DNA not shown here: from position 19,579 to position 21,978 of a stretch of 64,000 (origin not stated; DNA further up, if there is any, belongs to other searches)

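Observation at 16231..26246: Compact candidate extracellular-electron-transfer (EET) module: ccsBA – monohaem cyt c – MtrA-like multihaem – MtrB/PioB-like porin – ImcH-like – CbcL-like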

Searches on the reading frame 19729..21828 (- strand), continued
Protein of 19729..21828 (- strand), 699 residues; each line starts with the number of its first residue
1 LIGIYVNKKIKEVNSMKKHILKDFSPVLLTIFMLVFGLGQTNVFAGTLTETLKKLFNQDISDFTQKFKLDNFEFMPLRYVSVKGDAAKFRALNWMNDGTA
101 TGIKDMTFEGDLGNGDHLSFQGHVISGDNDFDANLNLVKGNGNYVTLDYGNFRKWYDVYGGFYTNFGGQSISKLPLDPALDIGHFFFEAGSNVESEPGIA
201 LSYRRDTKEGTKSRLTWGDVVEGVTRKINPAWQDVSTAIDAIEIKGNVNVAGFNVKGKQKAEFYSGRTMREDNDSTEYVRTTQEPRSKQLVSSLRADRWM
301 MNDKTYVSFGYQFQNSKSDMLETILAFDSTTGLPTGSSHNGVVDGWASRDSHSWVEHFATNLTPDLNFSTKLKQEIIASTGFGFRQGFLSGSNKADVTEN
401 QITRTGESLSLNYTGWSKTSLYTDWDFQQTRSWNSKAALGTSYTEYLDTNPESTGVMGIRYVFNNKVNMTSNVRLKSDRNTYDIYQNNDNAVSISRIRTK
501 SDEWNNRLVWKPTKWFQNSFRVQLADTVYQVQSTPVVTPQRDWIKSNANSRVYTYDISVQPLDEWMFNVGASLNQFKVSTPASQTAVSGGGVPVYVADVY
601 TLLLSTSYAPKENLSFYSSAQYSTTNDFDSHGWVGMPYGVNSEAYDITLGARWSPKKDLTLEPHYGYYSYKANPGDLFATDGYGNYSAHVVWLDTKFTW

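Call 58: find_encoding_contigs(protein=P0149, flank=8000, max_places=2)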
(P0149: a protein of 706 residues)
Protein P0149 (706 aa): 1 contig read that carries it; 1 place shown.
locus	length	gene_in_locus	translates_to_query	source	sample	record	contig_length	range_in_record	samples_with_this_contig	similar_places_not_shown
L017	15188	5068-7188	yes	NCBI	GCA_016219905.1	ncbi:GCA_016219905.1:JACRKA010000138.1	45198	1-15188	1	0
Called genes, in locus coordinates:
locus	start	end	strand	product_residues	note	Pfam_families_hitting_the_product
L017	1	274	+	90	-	PF02954:HTH_8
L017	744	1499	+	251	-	PF14537:Cytochrom_c3_2 (faint), PF14522:Cytochrome_C7 (faint), PF22113:Mtrc-MtrF_II-IV_dom (faint), PF09699:Paired_CXXCH_1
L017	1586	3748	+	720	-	PF13609:Porin_4 (weak)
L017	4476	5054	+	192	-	PF14522:Cytochrome_C7 (faint), PF22678:Cytochrom_c_NrfB-like (faint), PF14537:Cytochrom_c3_2 (faint), PF09699:Paired_CXXCH_1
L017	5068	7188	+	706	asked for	-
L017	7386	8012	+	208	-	PF07638:Sigma70_ECF (weak), PF04542:Sigma70_r2, PF08281:Sigma70_r4_2, PF04545:Sigma70_r4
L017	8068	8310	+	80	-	PF13490:zf-HC2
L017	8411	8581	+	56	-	PF19628:DUF6132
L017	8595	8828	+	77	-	PF11127:YgaP-like_TM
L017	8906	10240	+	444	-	PF02321:OEP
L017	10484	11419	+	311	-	PF25917:BSH_RND (faint), PF25973:BSH_CzcB, PF25954:Beta-barrel_RND_2, PF25967:RND-MFP_C (weak), PF25989:YknX_C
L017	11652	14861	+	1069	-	PF00873:ACR_tran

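Call 63: search_protein_families(library=pfam, proteins=[L014:11975-13213:+, L014:13677-14819:+, L014:14806-15381:+, L002:6054-7193:+, L004:7577-8629:+, L004:8645-10825:+, L008:16202-18349:+, L003:13815-15287:+, L007:13919-15580:+, L013:13573-15135:+], max_evalue=0.001)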
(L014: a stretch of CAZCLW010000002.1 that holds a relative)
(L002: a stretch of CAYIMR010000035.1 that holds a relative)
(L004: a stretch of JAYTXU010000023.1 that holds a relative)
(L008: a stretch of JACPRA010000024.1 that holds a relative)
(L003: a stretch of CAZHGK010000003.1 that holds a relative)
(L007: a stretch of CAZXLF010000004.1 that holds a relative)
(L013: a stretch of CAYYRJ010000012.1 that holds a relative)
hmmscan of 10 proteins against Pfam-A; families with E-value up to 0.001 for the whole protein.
L014:11975-13213:+ (412 aa): 4 families
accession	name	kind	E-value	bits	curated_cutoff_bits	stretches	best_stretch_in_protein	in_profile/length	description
PF14522.11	Cytochrome_C7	-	4.4e-11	42.9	24.8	0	228-286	12-67/67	Cytochrome c7 and related cytochrome c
PF09699.15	Paired_CXXCH_1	-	3.8e-10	39.7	20.6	0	210-240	8-40/41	Doubled CXXCH motif (Paired_CXXCH_1)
PF14537.11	Cytochrom_c3_2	-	7.1e-10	39.7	25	1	54-172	1-78/79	Cytochrome c3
PF00684.25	DnaJ_CXXCXGXG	-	2.6e-05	24.8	32.7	0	133-179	12-55/65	DnaJ central domain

L014:13677-14819:+ (380 aa): 3 families
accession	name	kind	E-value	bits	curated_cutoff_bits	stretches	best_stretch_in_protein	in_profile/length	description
PF00033.24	Cytochrome_B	-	8.2e-59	199.1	27.2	1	27-215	2-189/189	Cytochrome b/b6/petB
PF13631.11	Cytochrom_B_N_2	-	9.4e-48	162.8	27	1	97-267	2-167/169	Cytochrome b(N-terminal)/b6/petB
PF00032.22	Cytochrom_B_C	-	1.6e-19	70.5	20.7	1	269-354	1-87/102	Cytochrome b(C-terminal)/b6/petD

L014:14806-15381:+ (191 aa): 5 families
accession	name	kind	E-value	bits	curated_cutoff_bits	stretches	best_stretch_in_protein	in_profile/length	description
PF13435.11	Cytochrome_C554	-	3.2e-17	63.7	20.8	1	47-131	1-84/84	Cytochrome c554 and c-prime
PF22113.1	Mtrc-MtrF_II-IV_dom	-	1.4e-08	34.9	30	2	42-136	78-169/176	Outer membrane cytochrome MtrC/MtrF-like, domains II/IV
PF09699.15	Paired_CXXCH_1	-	4.1e-08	33.2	20.6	0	93-105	3-15/41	Doubled CXXCH motif (Paired_CXXCH_1)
PF14522.11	Cytochrome_C7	-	1.9e-07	31.2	24.8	2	95-166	12-67/67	Cytochrome c7 and related cytochrome c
PF14537.11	Cytochrom_c3_2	-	8.7e-06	26.6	25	1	97-169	7-68/79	Cytochrome c3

L002:6054-7193:+ (379 aa): 3 families
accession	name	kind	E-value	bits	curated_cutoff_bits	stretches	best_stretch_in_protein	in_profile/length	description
PF00033.24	Cytochrome_B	-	3.9e-58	196.9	27.2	1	27-214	3-189/189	Cytochrome b/b6/petB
PF13631.11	Cytochrom_B_N_2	-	3.6e-47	160.9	27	1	96-266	2-167/169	Cytochrome b(N-terminal)/b6/petB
PF00032.22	Cytochrom_B_C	-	4.6e-17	62.6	20.7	1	268-352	1-86/102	Cytochrome b(C-terminal)/b6/petD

L004:7577-8629:+ (350 aa): 0 families

L004:8645-10825:+ (726 aa): 3 families
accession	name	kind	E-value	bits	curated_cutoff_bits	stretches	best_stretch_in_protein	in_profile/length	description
PF00384.28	Molybdopterin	-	1.3e-60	205.8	24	1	92-519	1-353/353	Molybdopterin oxidoreductase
PF01568.27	Molydop_binding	-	1.5e-31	109.1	26.8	1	611-716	1-108/110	Molydopterin dinucleotide binding domain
PF04879.21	Molybdop_Fe4S4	-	1.5e-12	47.7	22.7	1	37-81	3-47/55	Molybdopterin oxidoreductase Fe4S4 domain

L008:16202-18349:+ (715 aa): 8 families
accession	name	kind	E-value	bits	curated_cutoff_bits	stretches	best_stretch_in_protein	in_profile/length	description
PF14522.11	Cytochrome_C7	-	1.7e-17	63.4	24.8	3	286-357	7-66/67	Cytochrome c7 and related cytochrome c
PF01292.26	Ni_hydr_CYTB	-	2.4e-13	50.7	30.1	1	497-674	1-164/179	Prokaryotic cytochrome b561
PF14537.11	Cytochrom_c3_2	-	2.7e-13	50.6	25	0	264-357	6-78/79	Cytochrome c3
PF22113.1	Mtrc-MtrF_II-IV_dom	-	5.2e-12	46.1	30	2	109-276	3-168/176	Outer membrane cytochrome MtrC/MtrF-like, domains II/IV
PF09699.15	Paired_CXXCH_1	-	1.2e-11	44.5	20.6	1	325-360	9-39/41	Doubled CXXCH motif (Paired_CXXCH_1)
PF00684.25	DnaJ_CXXCXGXG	-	3.4e-10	40.5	32.7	0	311-363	5-54/65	DnaJ central domain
PF02085.21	Cytochrom_CIII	-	2.2e-06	28.4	22.9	0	161-232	30-87/101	Class III cytochrome C family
PF22678.1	Cytochrom_c_NrfB-like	-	3.1e-05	24.8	27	0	223-300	1-66/89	Cytochrome c-type protein NrfB-like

L003:13815-15287:+ (490 aa): 2 families
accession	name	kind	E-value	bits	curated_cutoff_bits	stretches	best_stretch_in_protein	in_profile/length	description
PF04055.27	Radical_SAM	-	4.4e-17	63.2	29.5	1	206-367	3-158/166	Radical SAM superfamily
PF02310.24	B12-binding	-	1.4e-10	41.5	32.1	1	28-139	19-121/121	B12 binding domain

L007:13919-15580:+ (553 aa): 2 families
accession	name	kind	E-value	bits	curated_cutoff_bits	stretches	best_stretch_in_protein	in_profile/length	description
PF00916.26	Sulfate_transp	-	1.1e-86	291.4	23.2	1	18-380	1-379/380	Sulfate permease family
PF01740.26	STAS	-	5.3e-15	55.5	22.6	1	439-539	7-106/106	STAS domain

L013:13573-15135:+ (520 aa): 4 families
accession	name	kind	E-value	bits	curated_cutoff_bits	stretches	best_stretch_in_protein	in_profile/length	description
PF02541.22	Ppx-GppA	-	5.1e-25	88.9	27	1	19-204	4-184/285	Ppx/GppA phosphatase family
PF21447.3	Ppx-GppA_III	-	2.9e-24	86.3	27.3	1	323-470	6-152/177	Ppx/GppA phosphatase, domain III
PF24391.1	HD-CE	-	3.7e-09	37.1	27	1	333-451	8-186/263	HD-CE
PF01966.28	HD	-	2.1e-07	31.7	22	1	334-430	2-100/116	HD domain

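Call 67: fold_search(model_id=the predicted structure, library=pdb)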
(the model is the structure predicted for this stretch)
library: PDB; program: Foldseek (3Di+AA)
matches with E <= 10: 808; with E <= 0.001: 246
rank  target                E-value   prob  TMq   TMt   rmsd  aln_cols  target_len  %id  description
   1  6r2q_B                1.2e-13  1.00  0.58  0.61   8.6       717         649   13  Structure of the Mtr complex (released 2020-04-22)
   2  8p97_A                2.6e-09  1.00  0.39  0.42  10.5       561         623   11  BtuB3G3 bound to cyanocobalamin with disordered EL8 (released 2023-08-16)
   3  6fok_A                1.1e-08  1.00  0.43  0.44   9.0       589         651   10  Copper transporter OprC (released 2019-03-13)
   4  6fok_B                1.2e-08  1.00  0.42  0.44  10.0       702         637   10  Copper transporter OprC (released 2019-03-13)
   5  8p98_A                1.4e-08  1.00  0.37  0.40  11.3       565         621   11  BtuB3G3 bound to cyanocobalamin with ordered EL8 (released 2023-08-16)
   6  3efm                  2.0e-08  1.00  0.40  0.46  12.7       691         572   12  Structure of the alcaligin outer membrane recepteur FauA from Bordetella pertussis (released 2009-03-31)
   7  8blw_A                2.4e-08  1.00  0.40  0.43  10.6       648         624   10  Vitamin B12 transporter BtuB1 with lipoprotein BtuG1 from B. theta (released 2023-08-16)
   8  2o5p_B                2.6e-08  1.00  0.40  0.37  14.5       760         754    9  Crystal structure of the full length ferric pyoverdine outer membrane receptor FpvA of Pseudomonas aeruginosa in its a (released 2007-10-30)
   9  6z8r_B                3.0e-08  1.00  0.42  0.43   8.9       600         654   11  Copper transporter OprC (released 2021-06-09)
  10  2o5p_A                3.2e-08  1.00  0.39  0.35  15.9       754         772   10  Crystal structure of the full length ferric pyoverdine outer membrane receptor FpvA of Pseudomonas aeruginosa in its a (released 2007-10-30)
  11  6z99_A                3.5e-08  1.00  0.42  0.43   9.0       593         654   10  Copper transporter OprC (released 2021-06-30)
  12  5fp1                  3.5e-08  1.00  0.37  0.37  10.4       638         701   10  Crystal structure of the siderophore receptor PiuA from Acinetobacter baumannii (released 2016-05-11)
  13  4rdr                  4.1e-08  1.00  0.38  0.37  10.9       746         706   10  Structure of the bacterial Zn-transporter ZnuD from Neisseria meningitidis (locked conformation bound to zinc and cadmiu (released 2015-08-19)
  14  3v89_A                4.1e-08  1.00  0.38  0.33  18.8       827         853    8  The crystal structure of transferrin binding protein A (TbpA) from Neisseria meningitidis serogroup B in complex with  (released 2012-02-15)
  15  9ex3_A                4.3e-08  1.00  0.38  0.39  18.5       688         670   11  Ferric-mycobactin receptor (FemA) in complex with dihydroaeruginoic acid (released 2025-02-26)
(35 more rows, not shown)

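Call 72: list_cluster_members(proteins=[P0042, P0050, P0061, P0083, P0105, P0110, P0116, P0133, P0149, P0184])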
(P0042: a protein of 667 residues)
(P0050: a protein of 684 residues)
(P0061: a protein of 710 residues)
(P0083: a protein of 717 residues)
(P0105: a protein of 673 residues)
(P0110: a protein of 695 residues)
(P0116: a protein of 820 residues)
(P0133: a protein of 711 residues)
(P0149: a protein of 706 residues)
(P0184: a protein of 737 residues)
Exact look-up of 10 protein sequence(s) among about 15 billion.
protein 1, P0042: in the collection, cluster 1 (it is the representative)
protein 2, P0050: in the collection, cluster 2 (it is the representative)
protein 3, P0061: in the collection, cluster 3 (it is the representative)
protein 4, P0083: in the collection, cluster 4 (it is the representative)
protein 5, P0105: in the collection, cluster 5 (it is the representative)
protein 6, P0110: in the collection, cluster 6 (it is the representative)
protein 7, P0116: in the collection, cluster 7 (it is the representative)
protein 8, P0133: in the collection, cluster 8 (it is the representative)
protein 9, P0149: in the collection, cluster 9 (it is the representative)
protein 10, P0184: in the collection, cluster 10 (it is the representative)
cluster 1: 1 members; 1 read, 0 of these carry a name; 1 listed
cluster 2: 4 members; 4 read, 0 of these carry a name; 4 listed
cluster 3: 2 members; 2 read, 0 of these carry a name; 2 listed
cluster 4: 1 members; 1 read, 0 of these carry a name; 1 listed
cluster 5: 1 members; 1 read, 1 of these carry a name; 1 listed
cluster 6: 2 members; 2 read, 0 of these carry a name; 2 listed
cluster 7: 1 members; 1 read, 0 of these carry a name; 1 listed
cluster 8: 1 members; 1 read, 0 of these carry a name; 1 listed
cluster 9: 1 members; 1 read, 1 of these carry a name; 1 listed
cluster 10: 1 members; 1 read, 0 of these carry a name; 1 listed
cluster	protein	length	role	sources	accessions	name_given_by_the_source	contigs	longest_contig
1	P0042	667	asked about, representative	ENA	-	-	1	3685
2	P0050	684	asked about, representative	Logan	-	-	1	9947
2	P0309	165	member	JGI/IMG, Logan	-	-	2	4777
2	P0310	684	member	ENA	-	-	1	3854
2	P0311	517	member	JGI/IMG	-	-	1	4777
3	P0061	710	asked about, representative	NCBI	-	-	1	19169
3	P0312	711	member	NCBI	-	-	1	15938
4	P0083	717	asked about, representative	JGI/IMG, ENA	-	-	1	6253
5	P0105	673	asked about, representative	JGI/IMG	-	hypothetical protein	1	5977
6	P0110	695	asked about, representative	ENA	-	-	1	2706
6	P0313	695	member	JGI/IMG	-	-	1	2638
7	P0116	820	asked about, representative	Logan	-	-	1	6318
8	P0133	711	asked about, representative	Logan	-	-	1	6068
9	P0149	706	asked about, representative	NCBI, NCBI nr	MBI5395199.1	MAG: hypothetical protein HZA91_07895 [Verrucomicrobia bacterium] | hypothetical protein [Verrucomicrobiota bacterium]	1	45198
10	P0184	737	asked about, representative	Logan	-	-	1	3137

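Call 74: search_protein_families(library=pfam, proteins=[L003:16075-18216:+, L003:15284-16072:+, L013:15101-17158:+, L011:13668-15932:+, L011:13139-13663:+, L011:12181-13107:+, L011:16759-18132:+, L012:14231-15481:+, L012:12030-13000:+, L004:12324-13811:+], max_evalue=0.0001)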
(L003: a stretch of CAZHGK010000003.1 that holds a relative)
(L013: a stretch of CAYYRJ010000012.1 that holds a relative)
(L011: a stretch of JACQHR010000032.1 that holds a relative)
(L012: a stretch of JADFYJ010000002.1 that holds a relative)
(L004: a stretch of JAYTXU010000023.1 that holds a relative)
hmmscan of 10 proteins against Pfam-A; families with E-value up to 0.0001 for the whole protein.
L003:16075-18216:+ (713 aa): 2 families
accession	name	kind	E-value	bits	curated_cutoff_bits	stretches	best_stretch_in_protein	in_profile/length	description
PF13597.11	NRDD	-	3.4e-205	683.4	26.2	1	127-701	1-562/562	Anaerobic ribonucleoside-triphosphate reductase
PF03477.21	ATP-cone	-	1.2e-20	74.3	25.8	1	12-100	2-87/88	ATP cone domain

L003:15284-16072:+ (262 aa): 1 family
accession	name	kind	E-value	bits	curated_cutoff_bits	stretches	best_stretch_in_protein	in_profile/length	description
PF04055.27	Radical_SAM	-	9.1e-18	65.4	29.5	1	32-189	6-165/166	Radical SAM superfamily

L013:15101-17158:+ (685 aa): 5 families
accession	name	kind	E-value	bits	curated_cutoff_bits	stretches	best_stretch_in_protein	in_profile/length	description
PF17941.7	PP_kinase_C_1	-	7.5e-76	253.8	25.7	1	331-495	1-165/167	Polyphosphate kinase C-terminal domain 1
PF13090.12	PP_kinase_C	-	2.8e-65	219.4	25.8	1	505-673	3-172/172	Polyphosphate kinase C-terminal domain 2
PF02503.22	PP_kinase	-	1.7e-53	181.5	31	1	131-308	1-183/183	Polyphosphate kinase middle domain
PF13089.11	PP_kinase_N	-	9.1e-35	119.6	23.8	1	17-122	1-106/107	Polyphosphate kinase N-terminal domain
PF13091.12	PLDc_2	-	1.3e-13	51.3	27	2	355-489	3-129/132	PLD-like domain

L011:13668-15932:+ (754 aa): 3 families
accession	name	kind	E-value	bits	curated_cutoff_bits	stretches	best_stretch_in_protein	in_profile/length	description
PF00384.28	Molybdopterin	-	1.1e-22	81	24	1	105-497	1-341/353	Molybdopterin oxidoreductase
PF04879.21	Molybdop_Fe4S4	-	3.7e-15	56.1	22.7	1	49-102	2-55/55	Molybdopterin oxidoreductase Fe4S4 domain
PF01568.27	Molydop_binding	-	2.2e-14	53.9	26.8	1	661-745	30-107/110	Molydopterin dinucleotide binding domain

L011:13139-13663:+ (174 aa): 4 families
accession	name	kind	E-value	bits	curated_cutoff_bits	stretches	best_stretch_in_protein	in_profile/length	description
PF14522.11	Cytochrome_C7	-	1.1e-11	44.8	24.8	1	115-174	1-67/67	Cytochrome c7 and related cytochrome c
PF02085.21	Cytochrom_CIII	-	2.2e-09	38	22.9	1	27-79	11-56/101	Class III cytochrome C family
PF14537.11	Cytochrom_c3_2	-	5.6e-07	30.4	25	0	44-134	2-64/79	Cytochrome c3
PF09699.15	Paired_CXXCH_1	-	6.9e-05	22.9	20.6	0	69-86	6-23/41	Doubled CXXCH motif (Paired_CXXCH_1)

L011:12181-13107:+ (308 aa): 1 family
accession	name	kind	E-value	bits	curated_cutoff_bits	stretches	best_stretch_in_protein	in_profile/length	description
PF01145.31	Band_7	-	2.6e-33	116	23.6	1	63-228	2-170/176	SPFH domain / Band 7 family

L011:16759-18132:+ (457 aa): 1 family
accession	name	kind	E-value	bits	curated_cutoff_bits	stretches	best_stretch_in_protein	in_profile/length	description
PF03916.19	NrfD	-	8.5e-38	131.2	25.8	1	52-370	2-309/313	Polysulphide reductase, NrfD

L012:14231-15481:+ (416 aa): 0 families

L012:12030-13000:+ (323 aa): 2 families
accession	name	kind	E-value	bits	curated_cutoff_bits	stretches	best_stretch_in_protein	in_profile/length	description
PF00672.30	HAMP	-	8.4e-11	42.5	25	1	195-244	2-51/53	HAMP domain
PF21563.3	Mcp40H-20_sensor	-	8.2e-07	29.7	27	1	49-158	3-111/112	Methyl-accepting chemotaxis sensory transducer, class 40H, sensor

L004:12324-13811:+ (495 aa): 1 family
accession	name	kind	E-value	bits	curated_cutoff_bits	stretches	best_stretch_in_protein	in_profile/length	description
PF07690.21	MFS_1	-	1.2e-33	117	33.4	2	19-302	5-288/347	Major Facilitator Superfamily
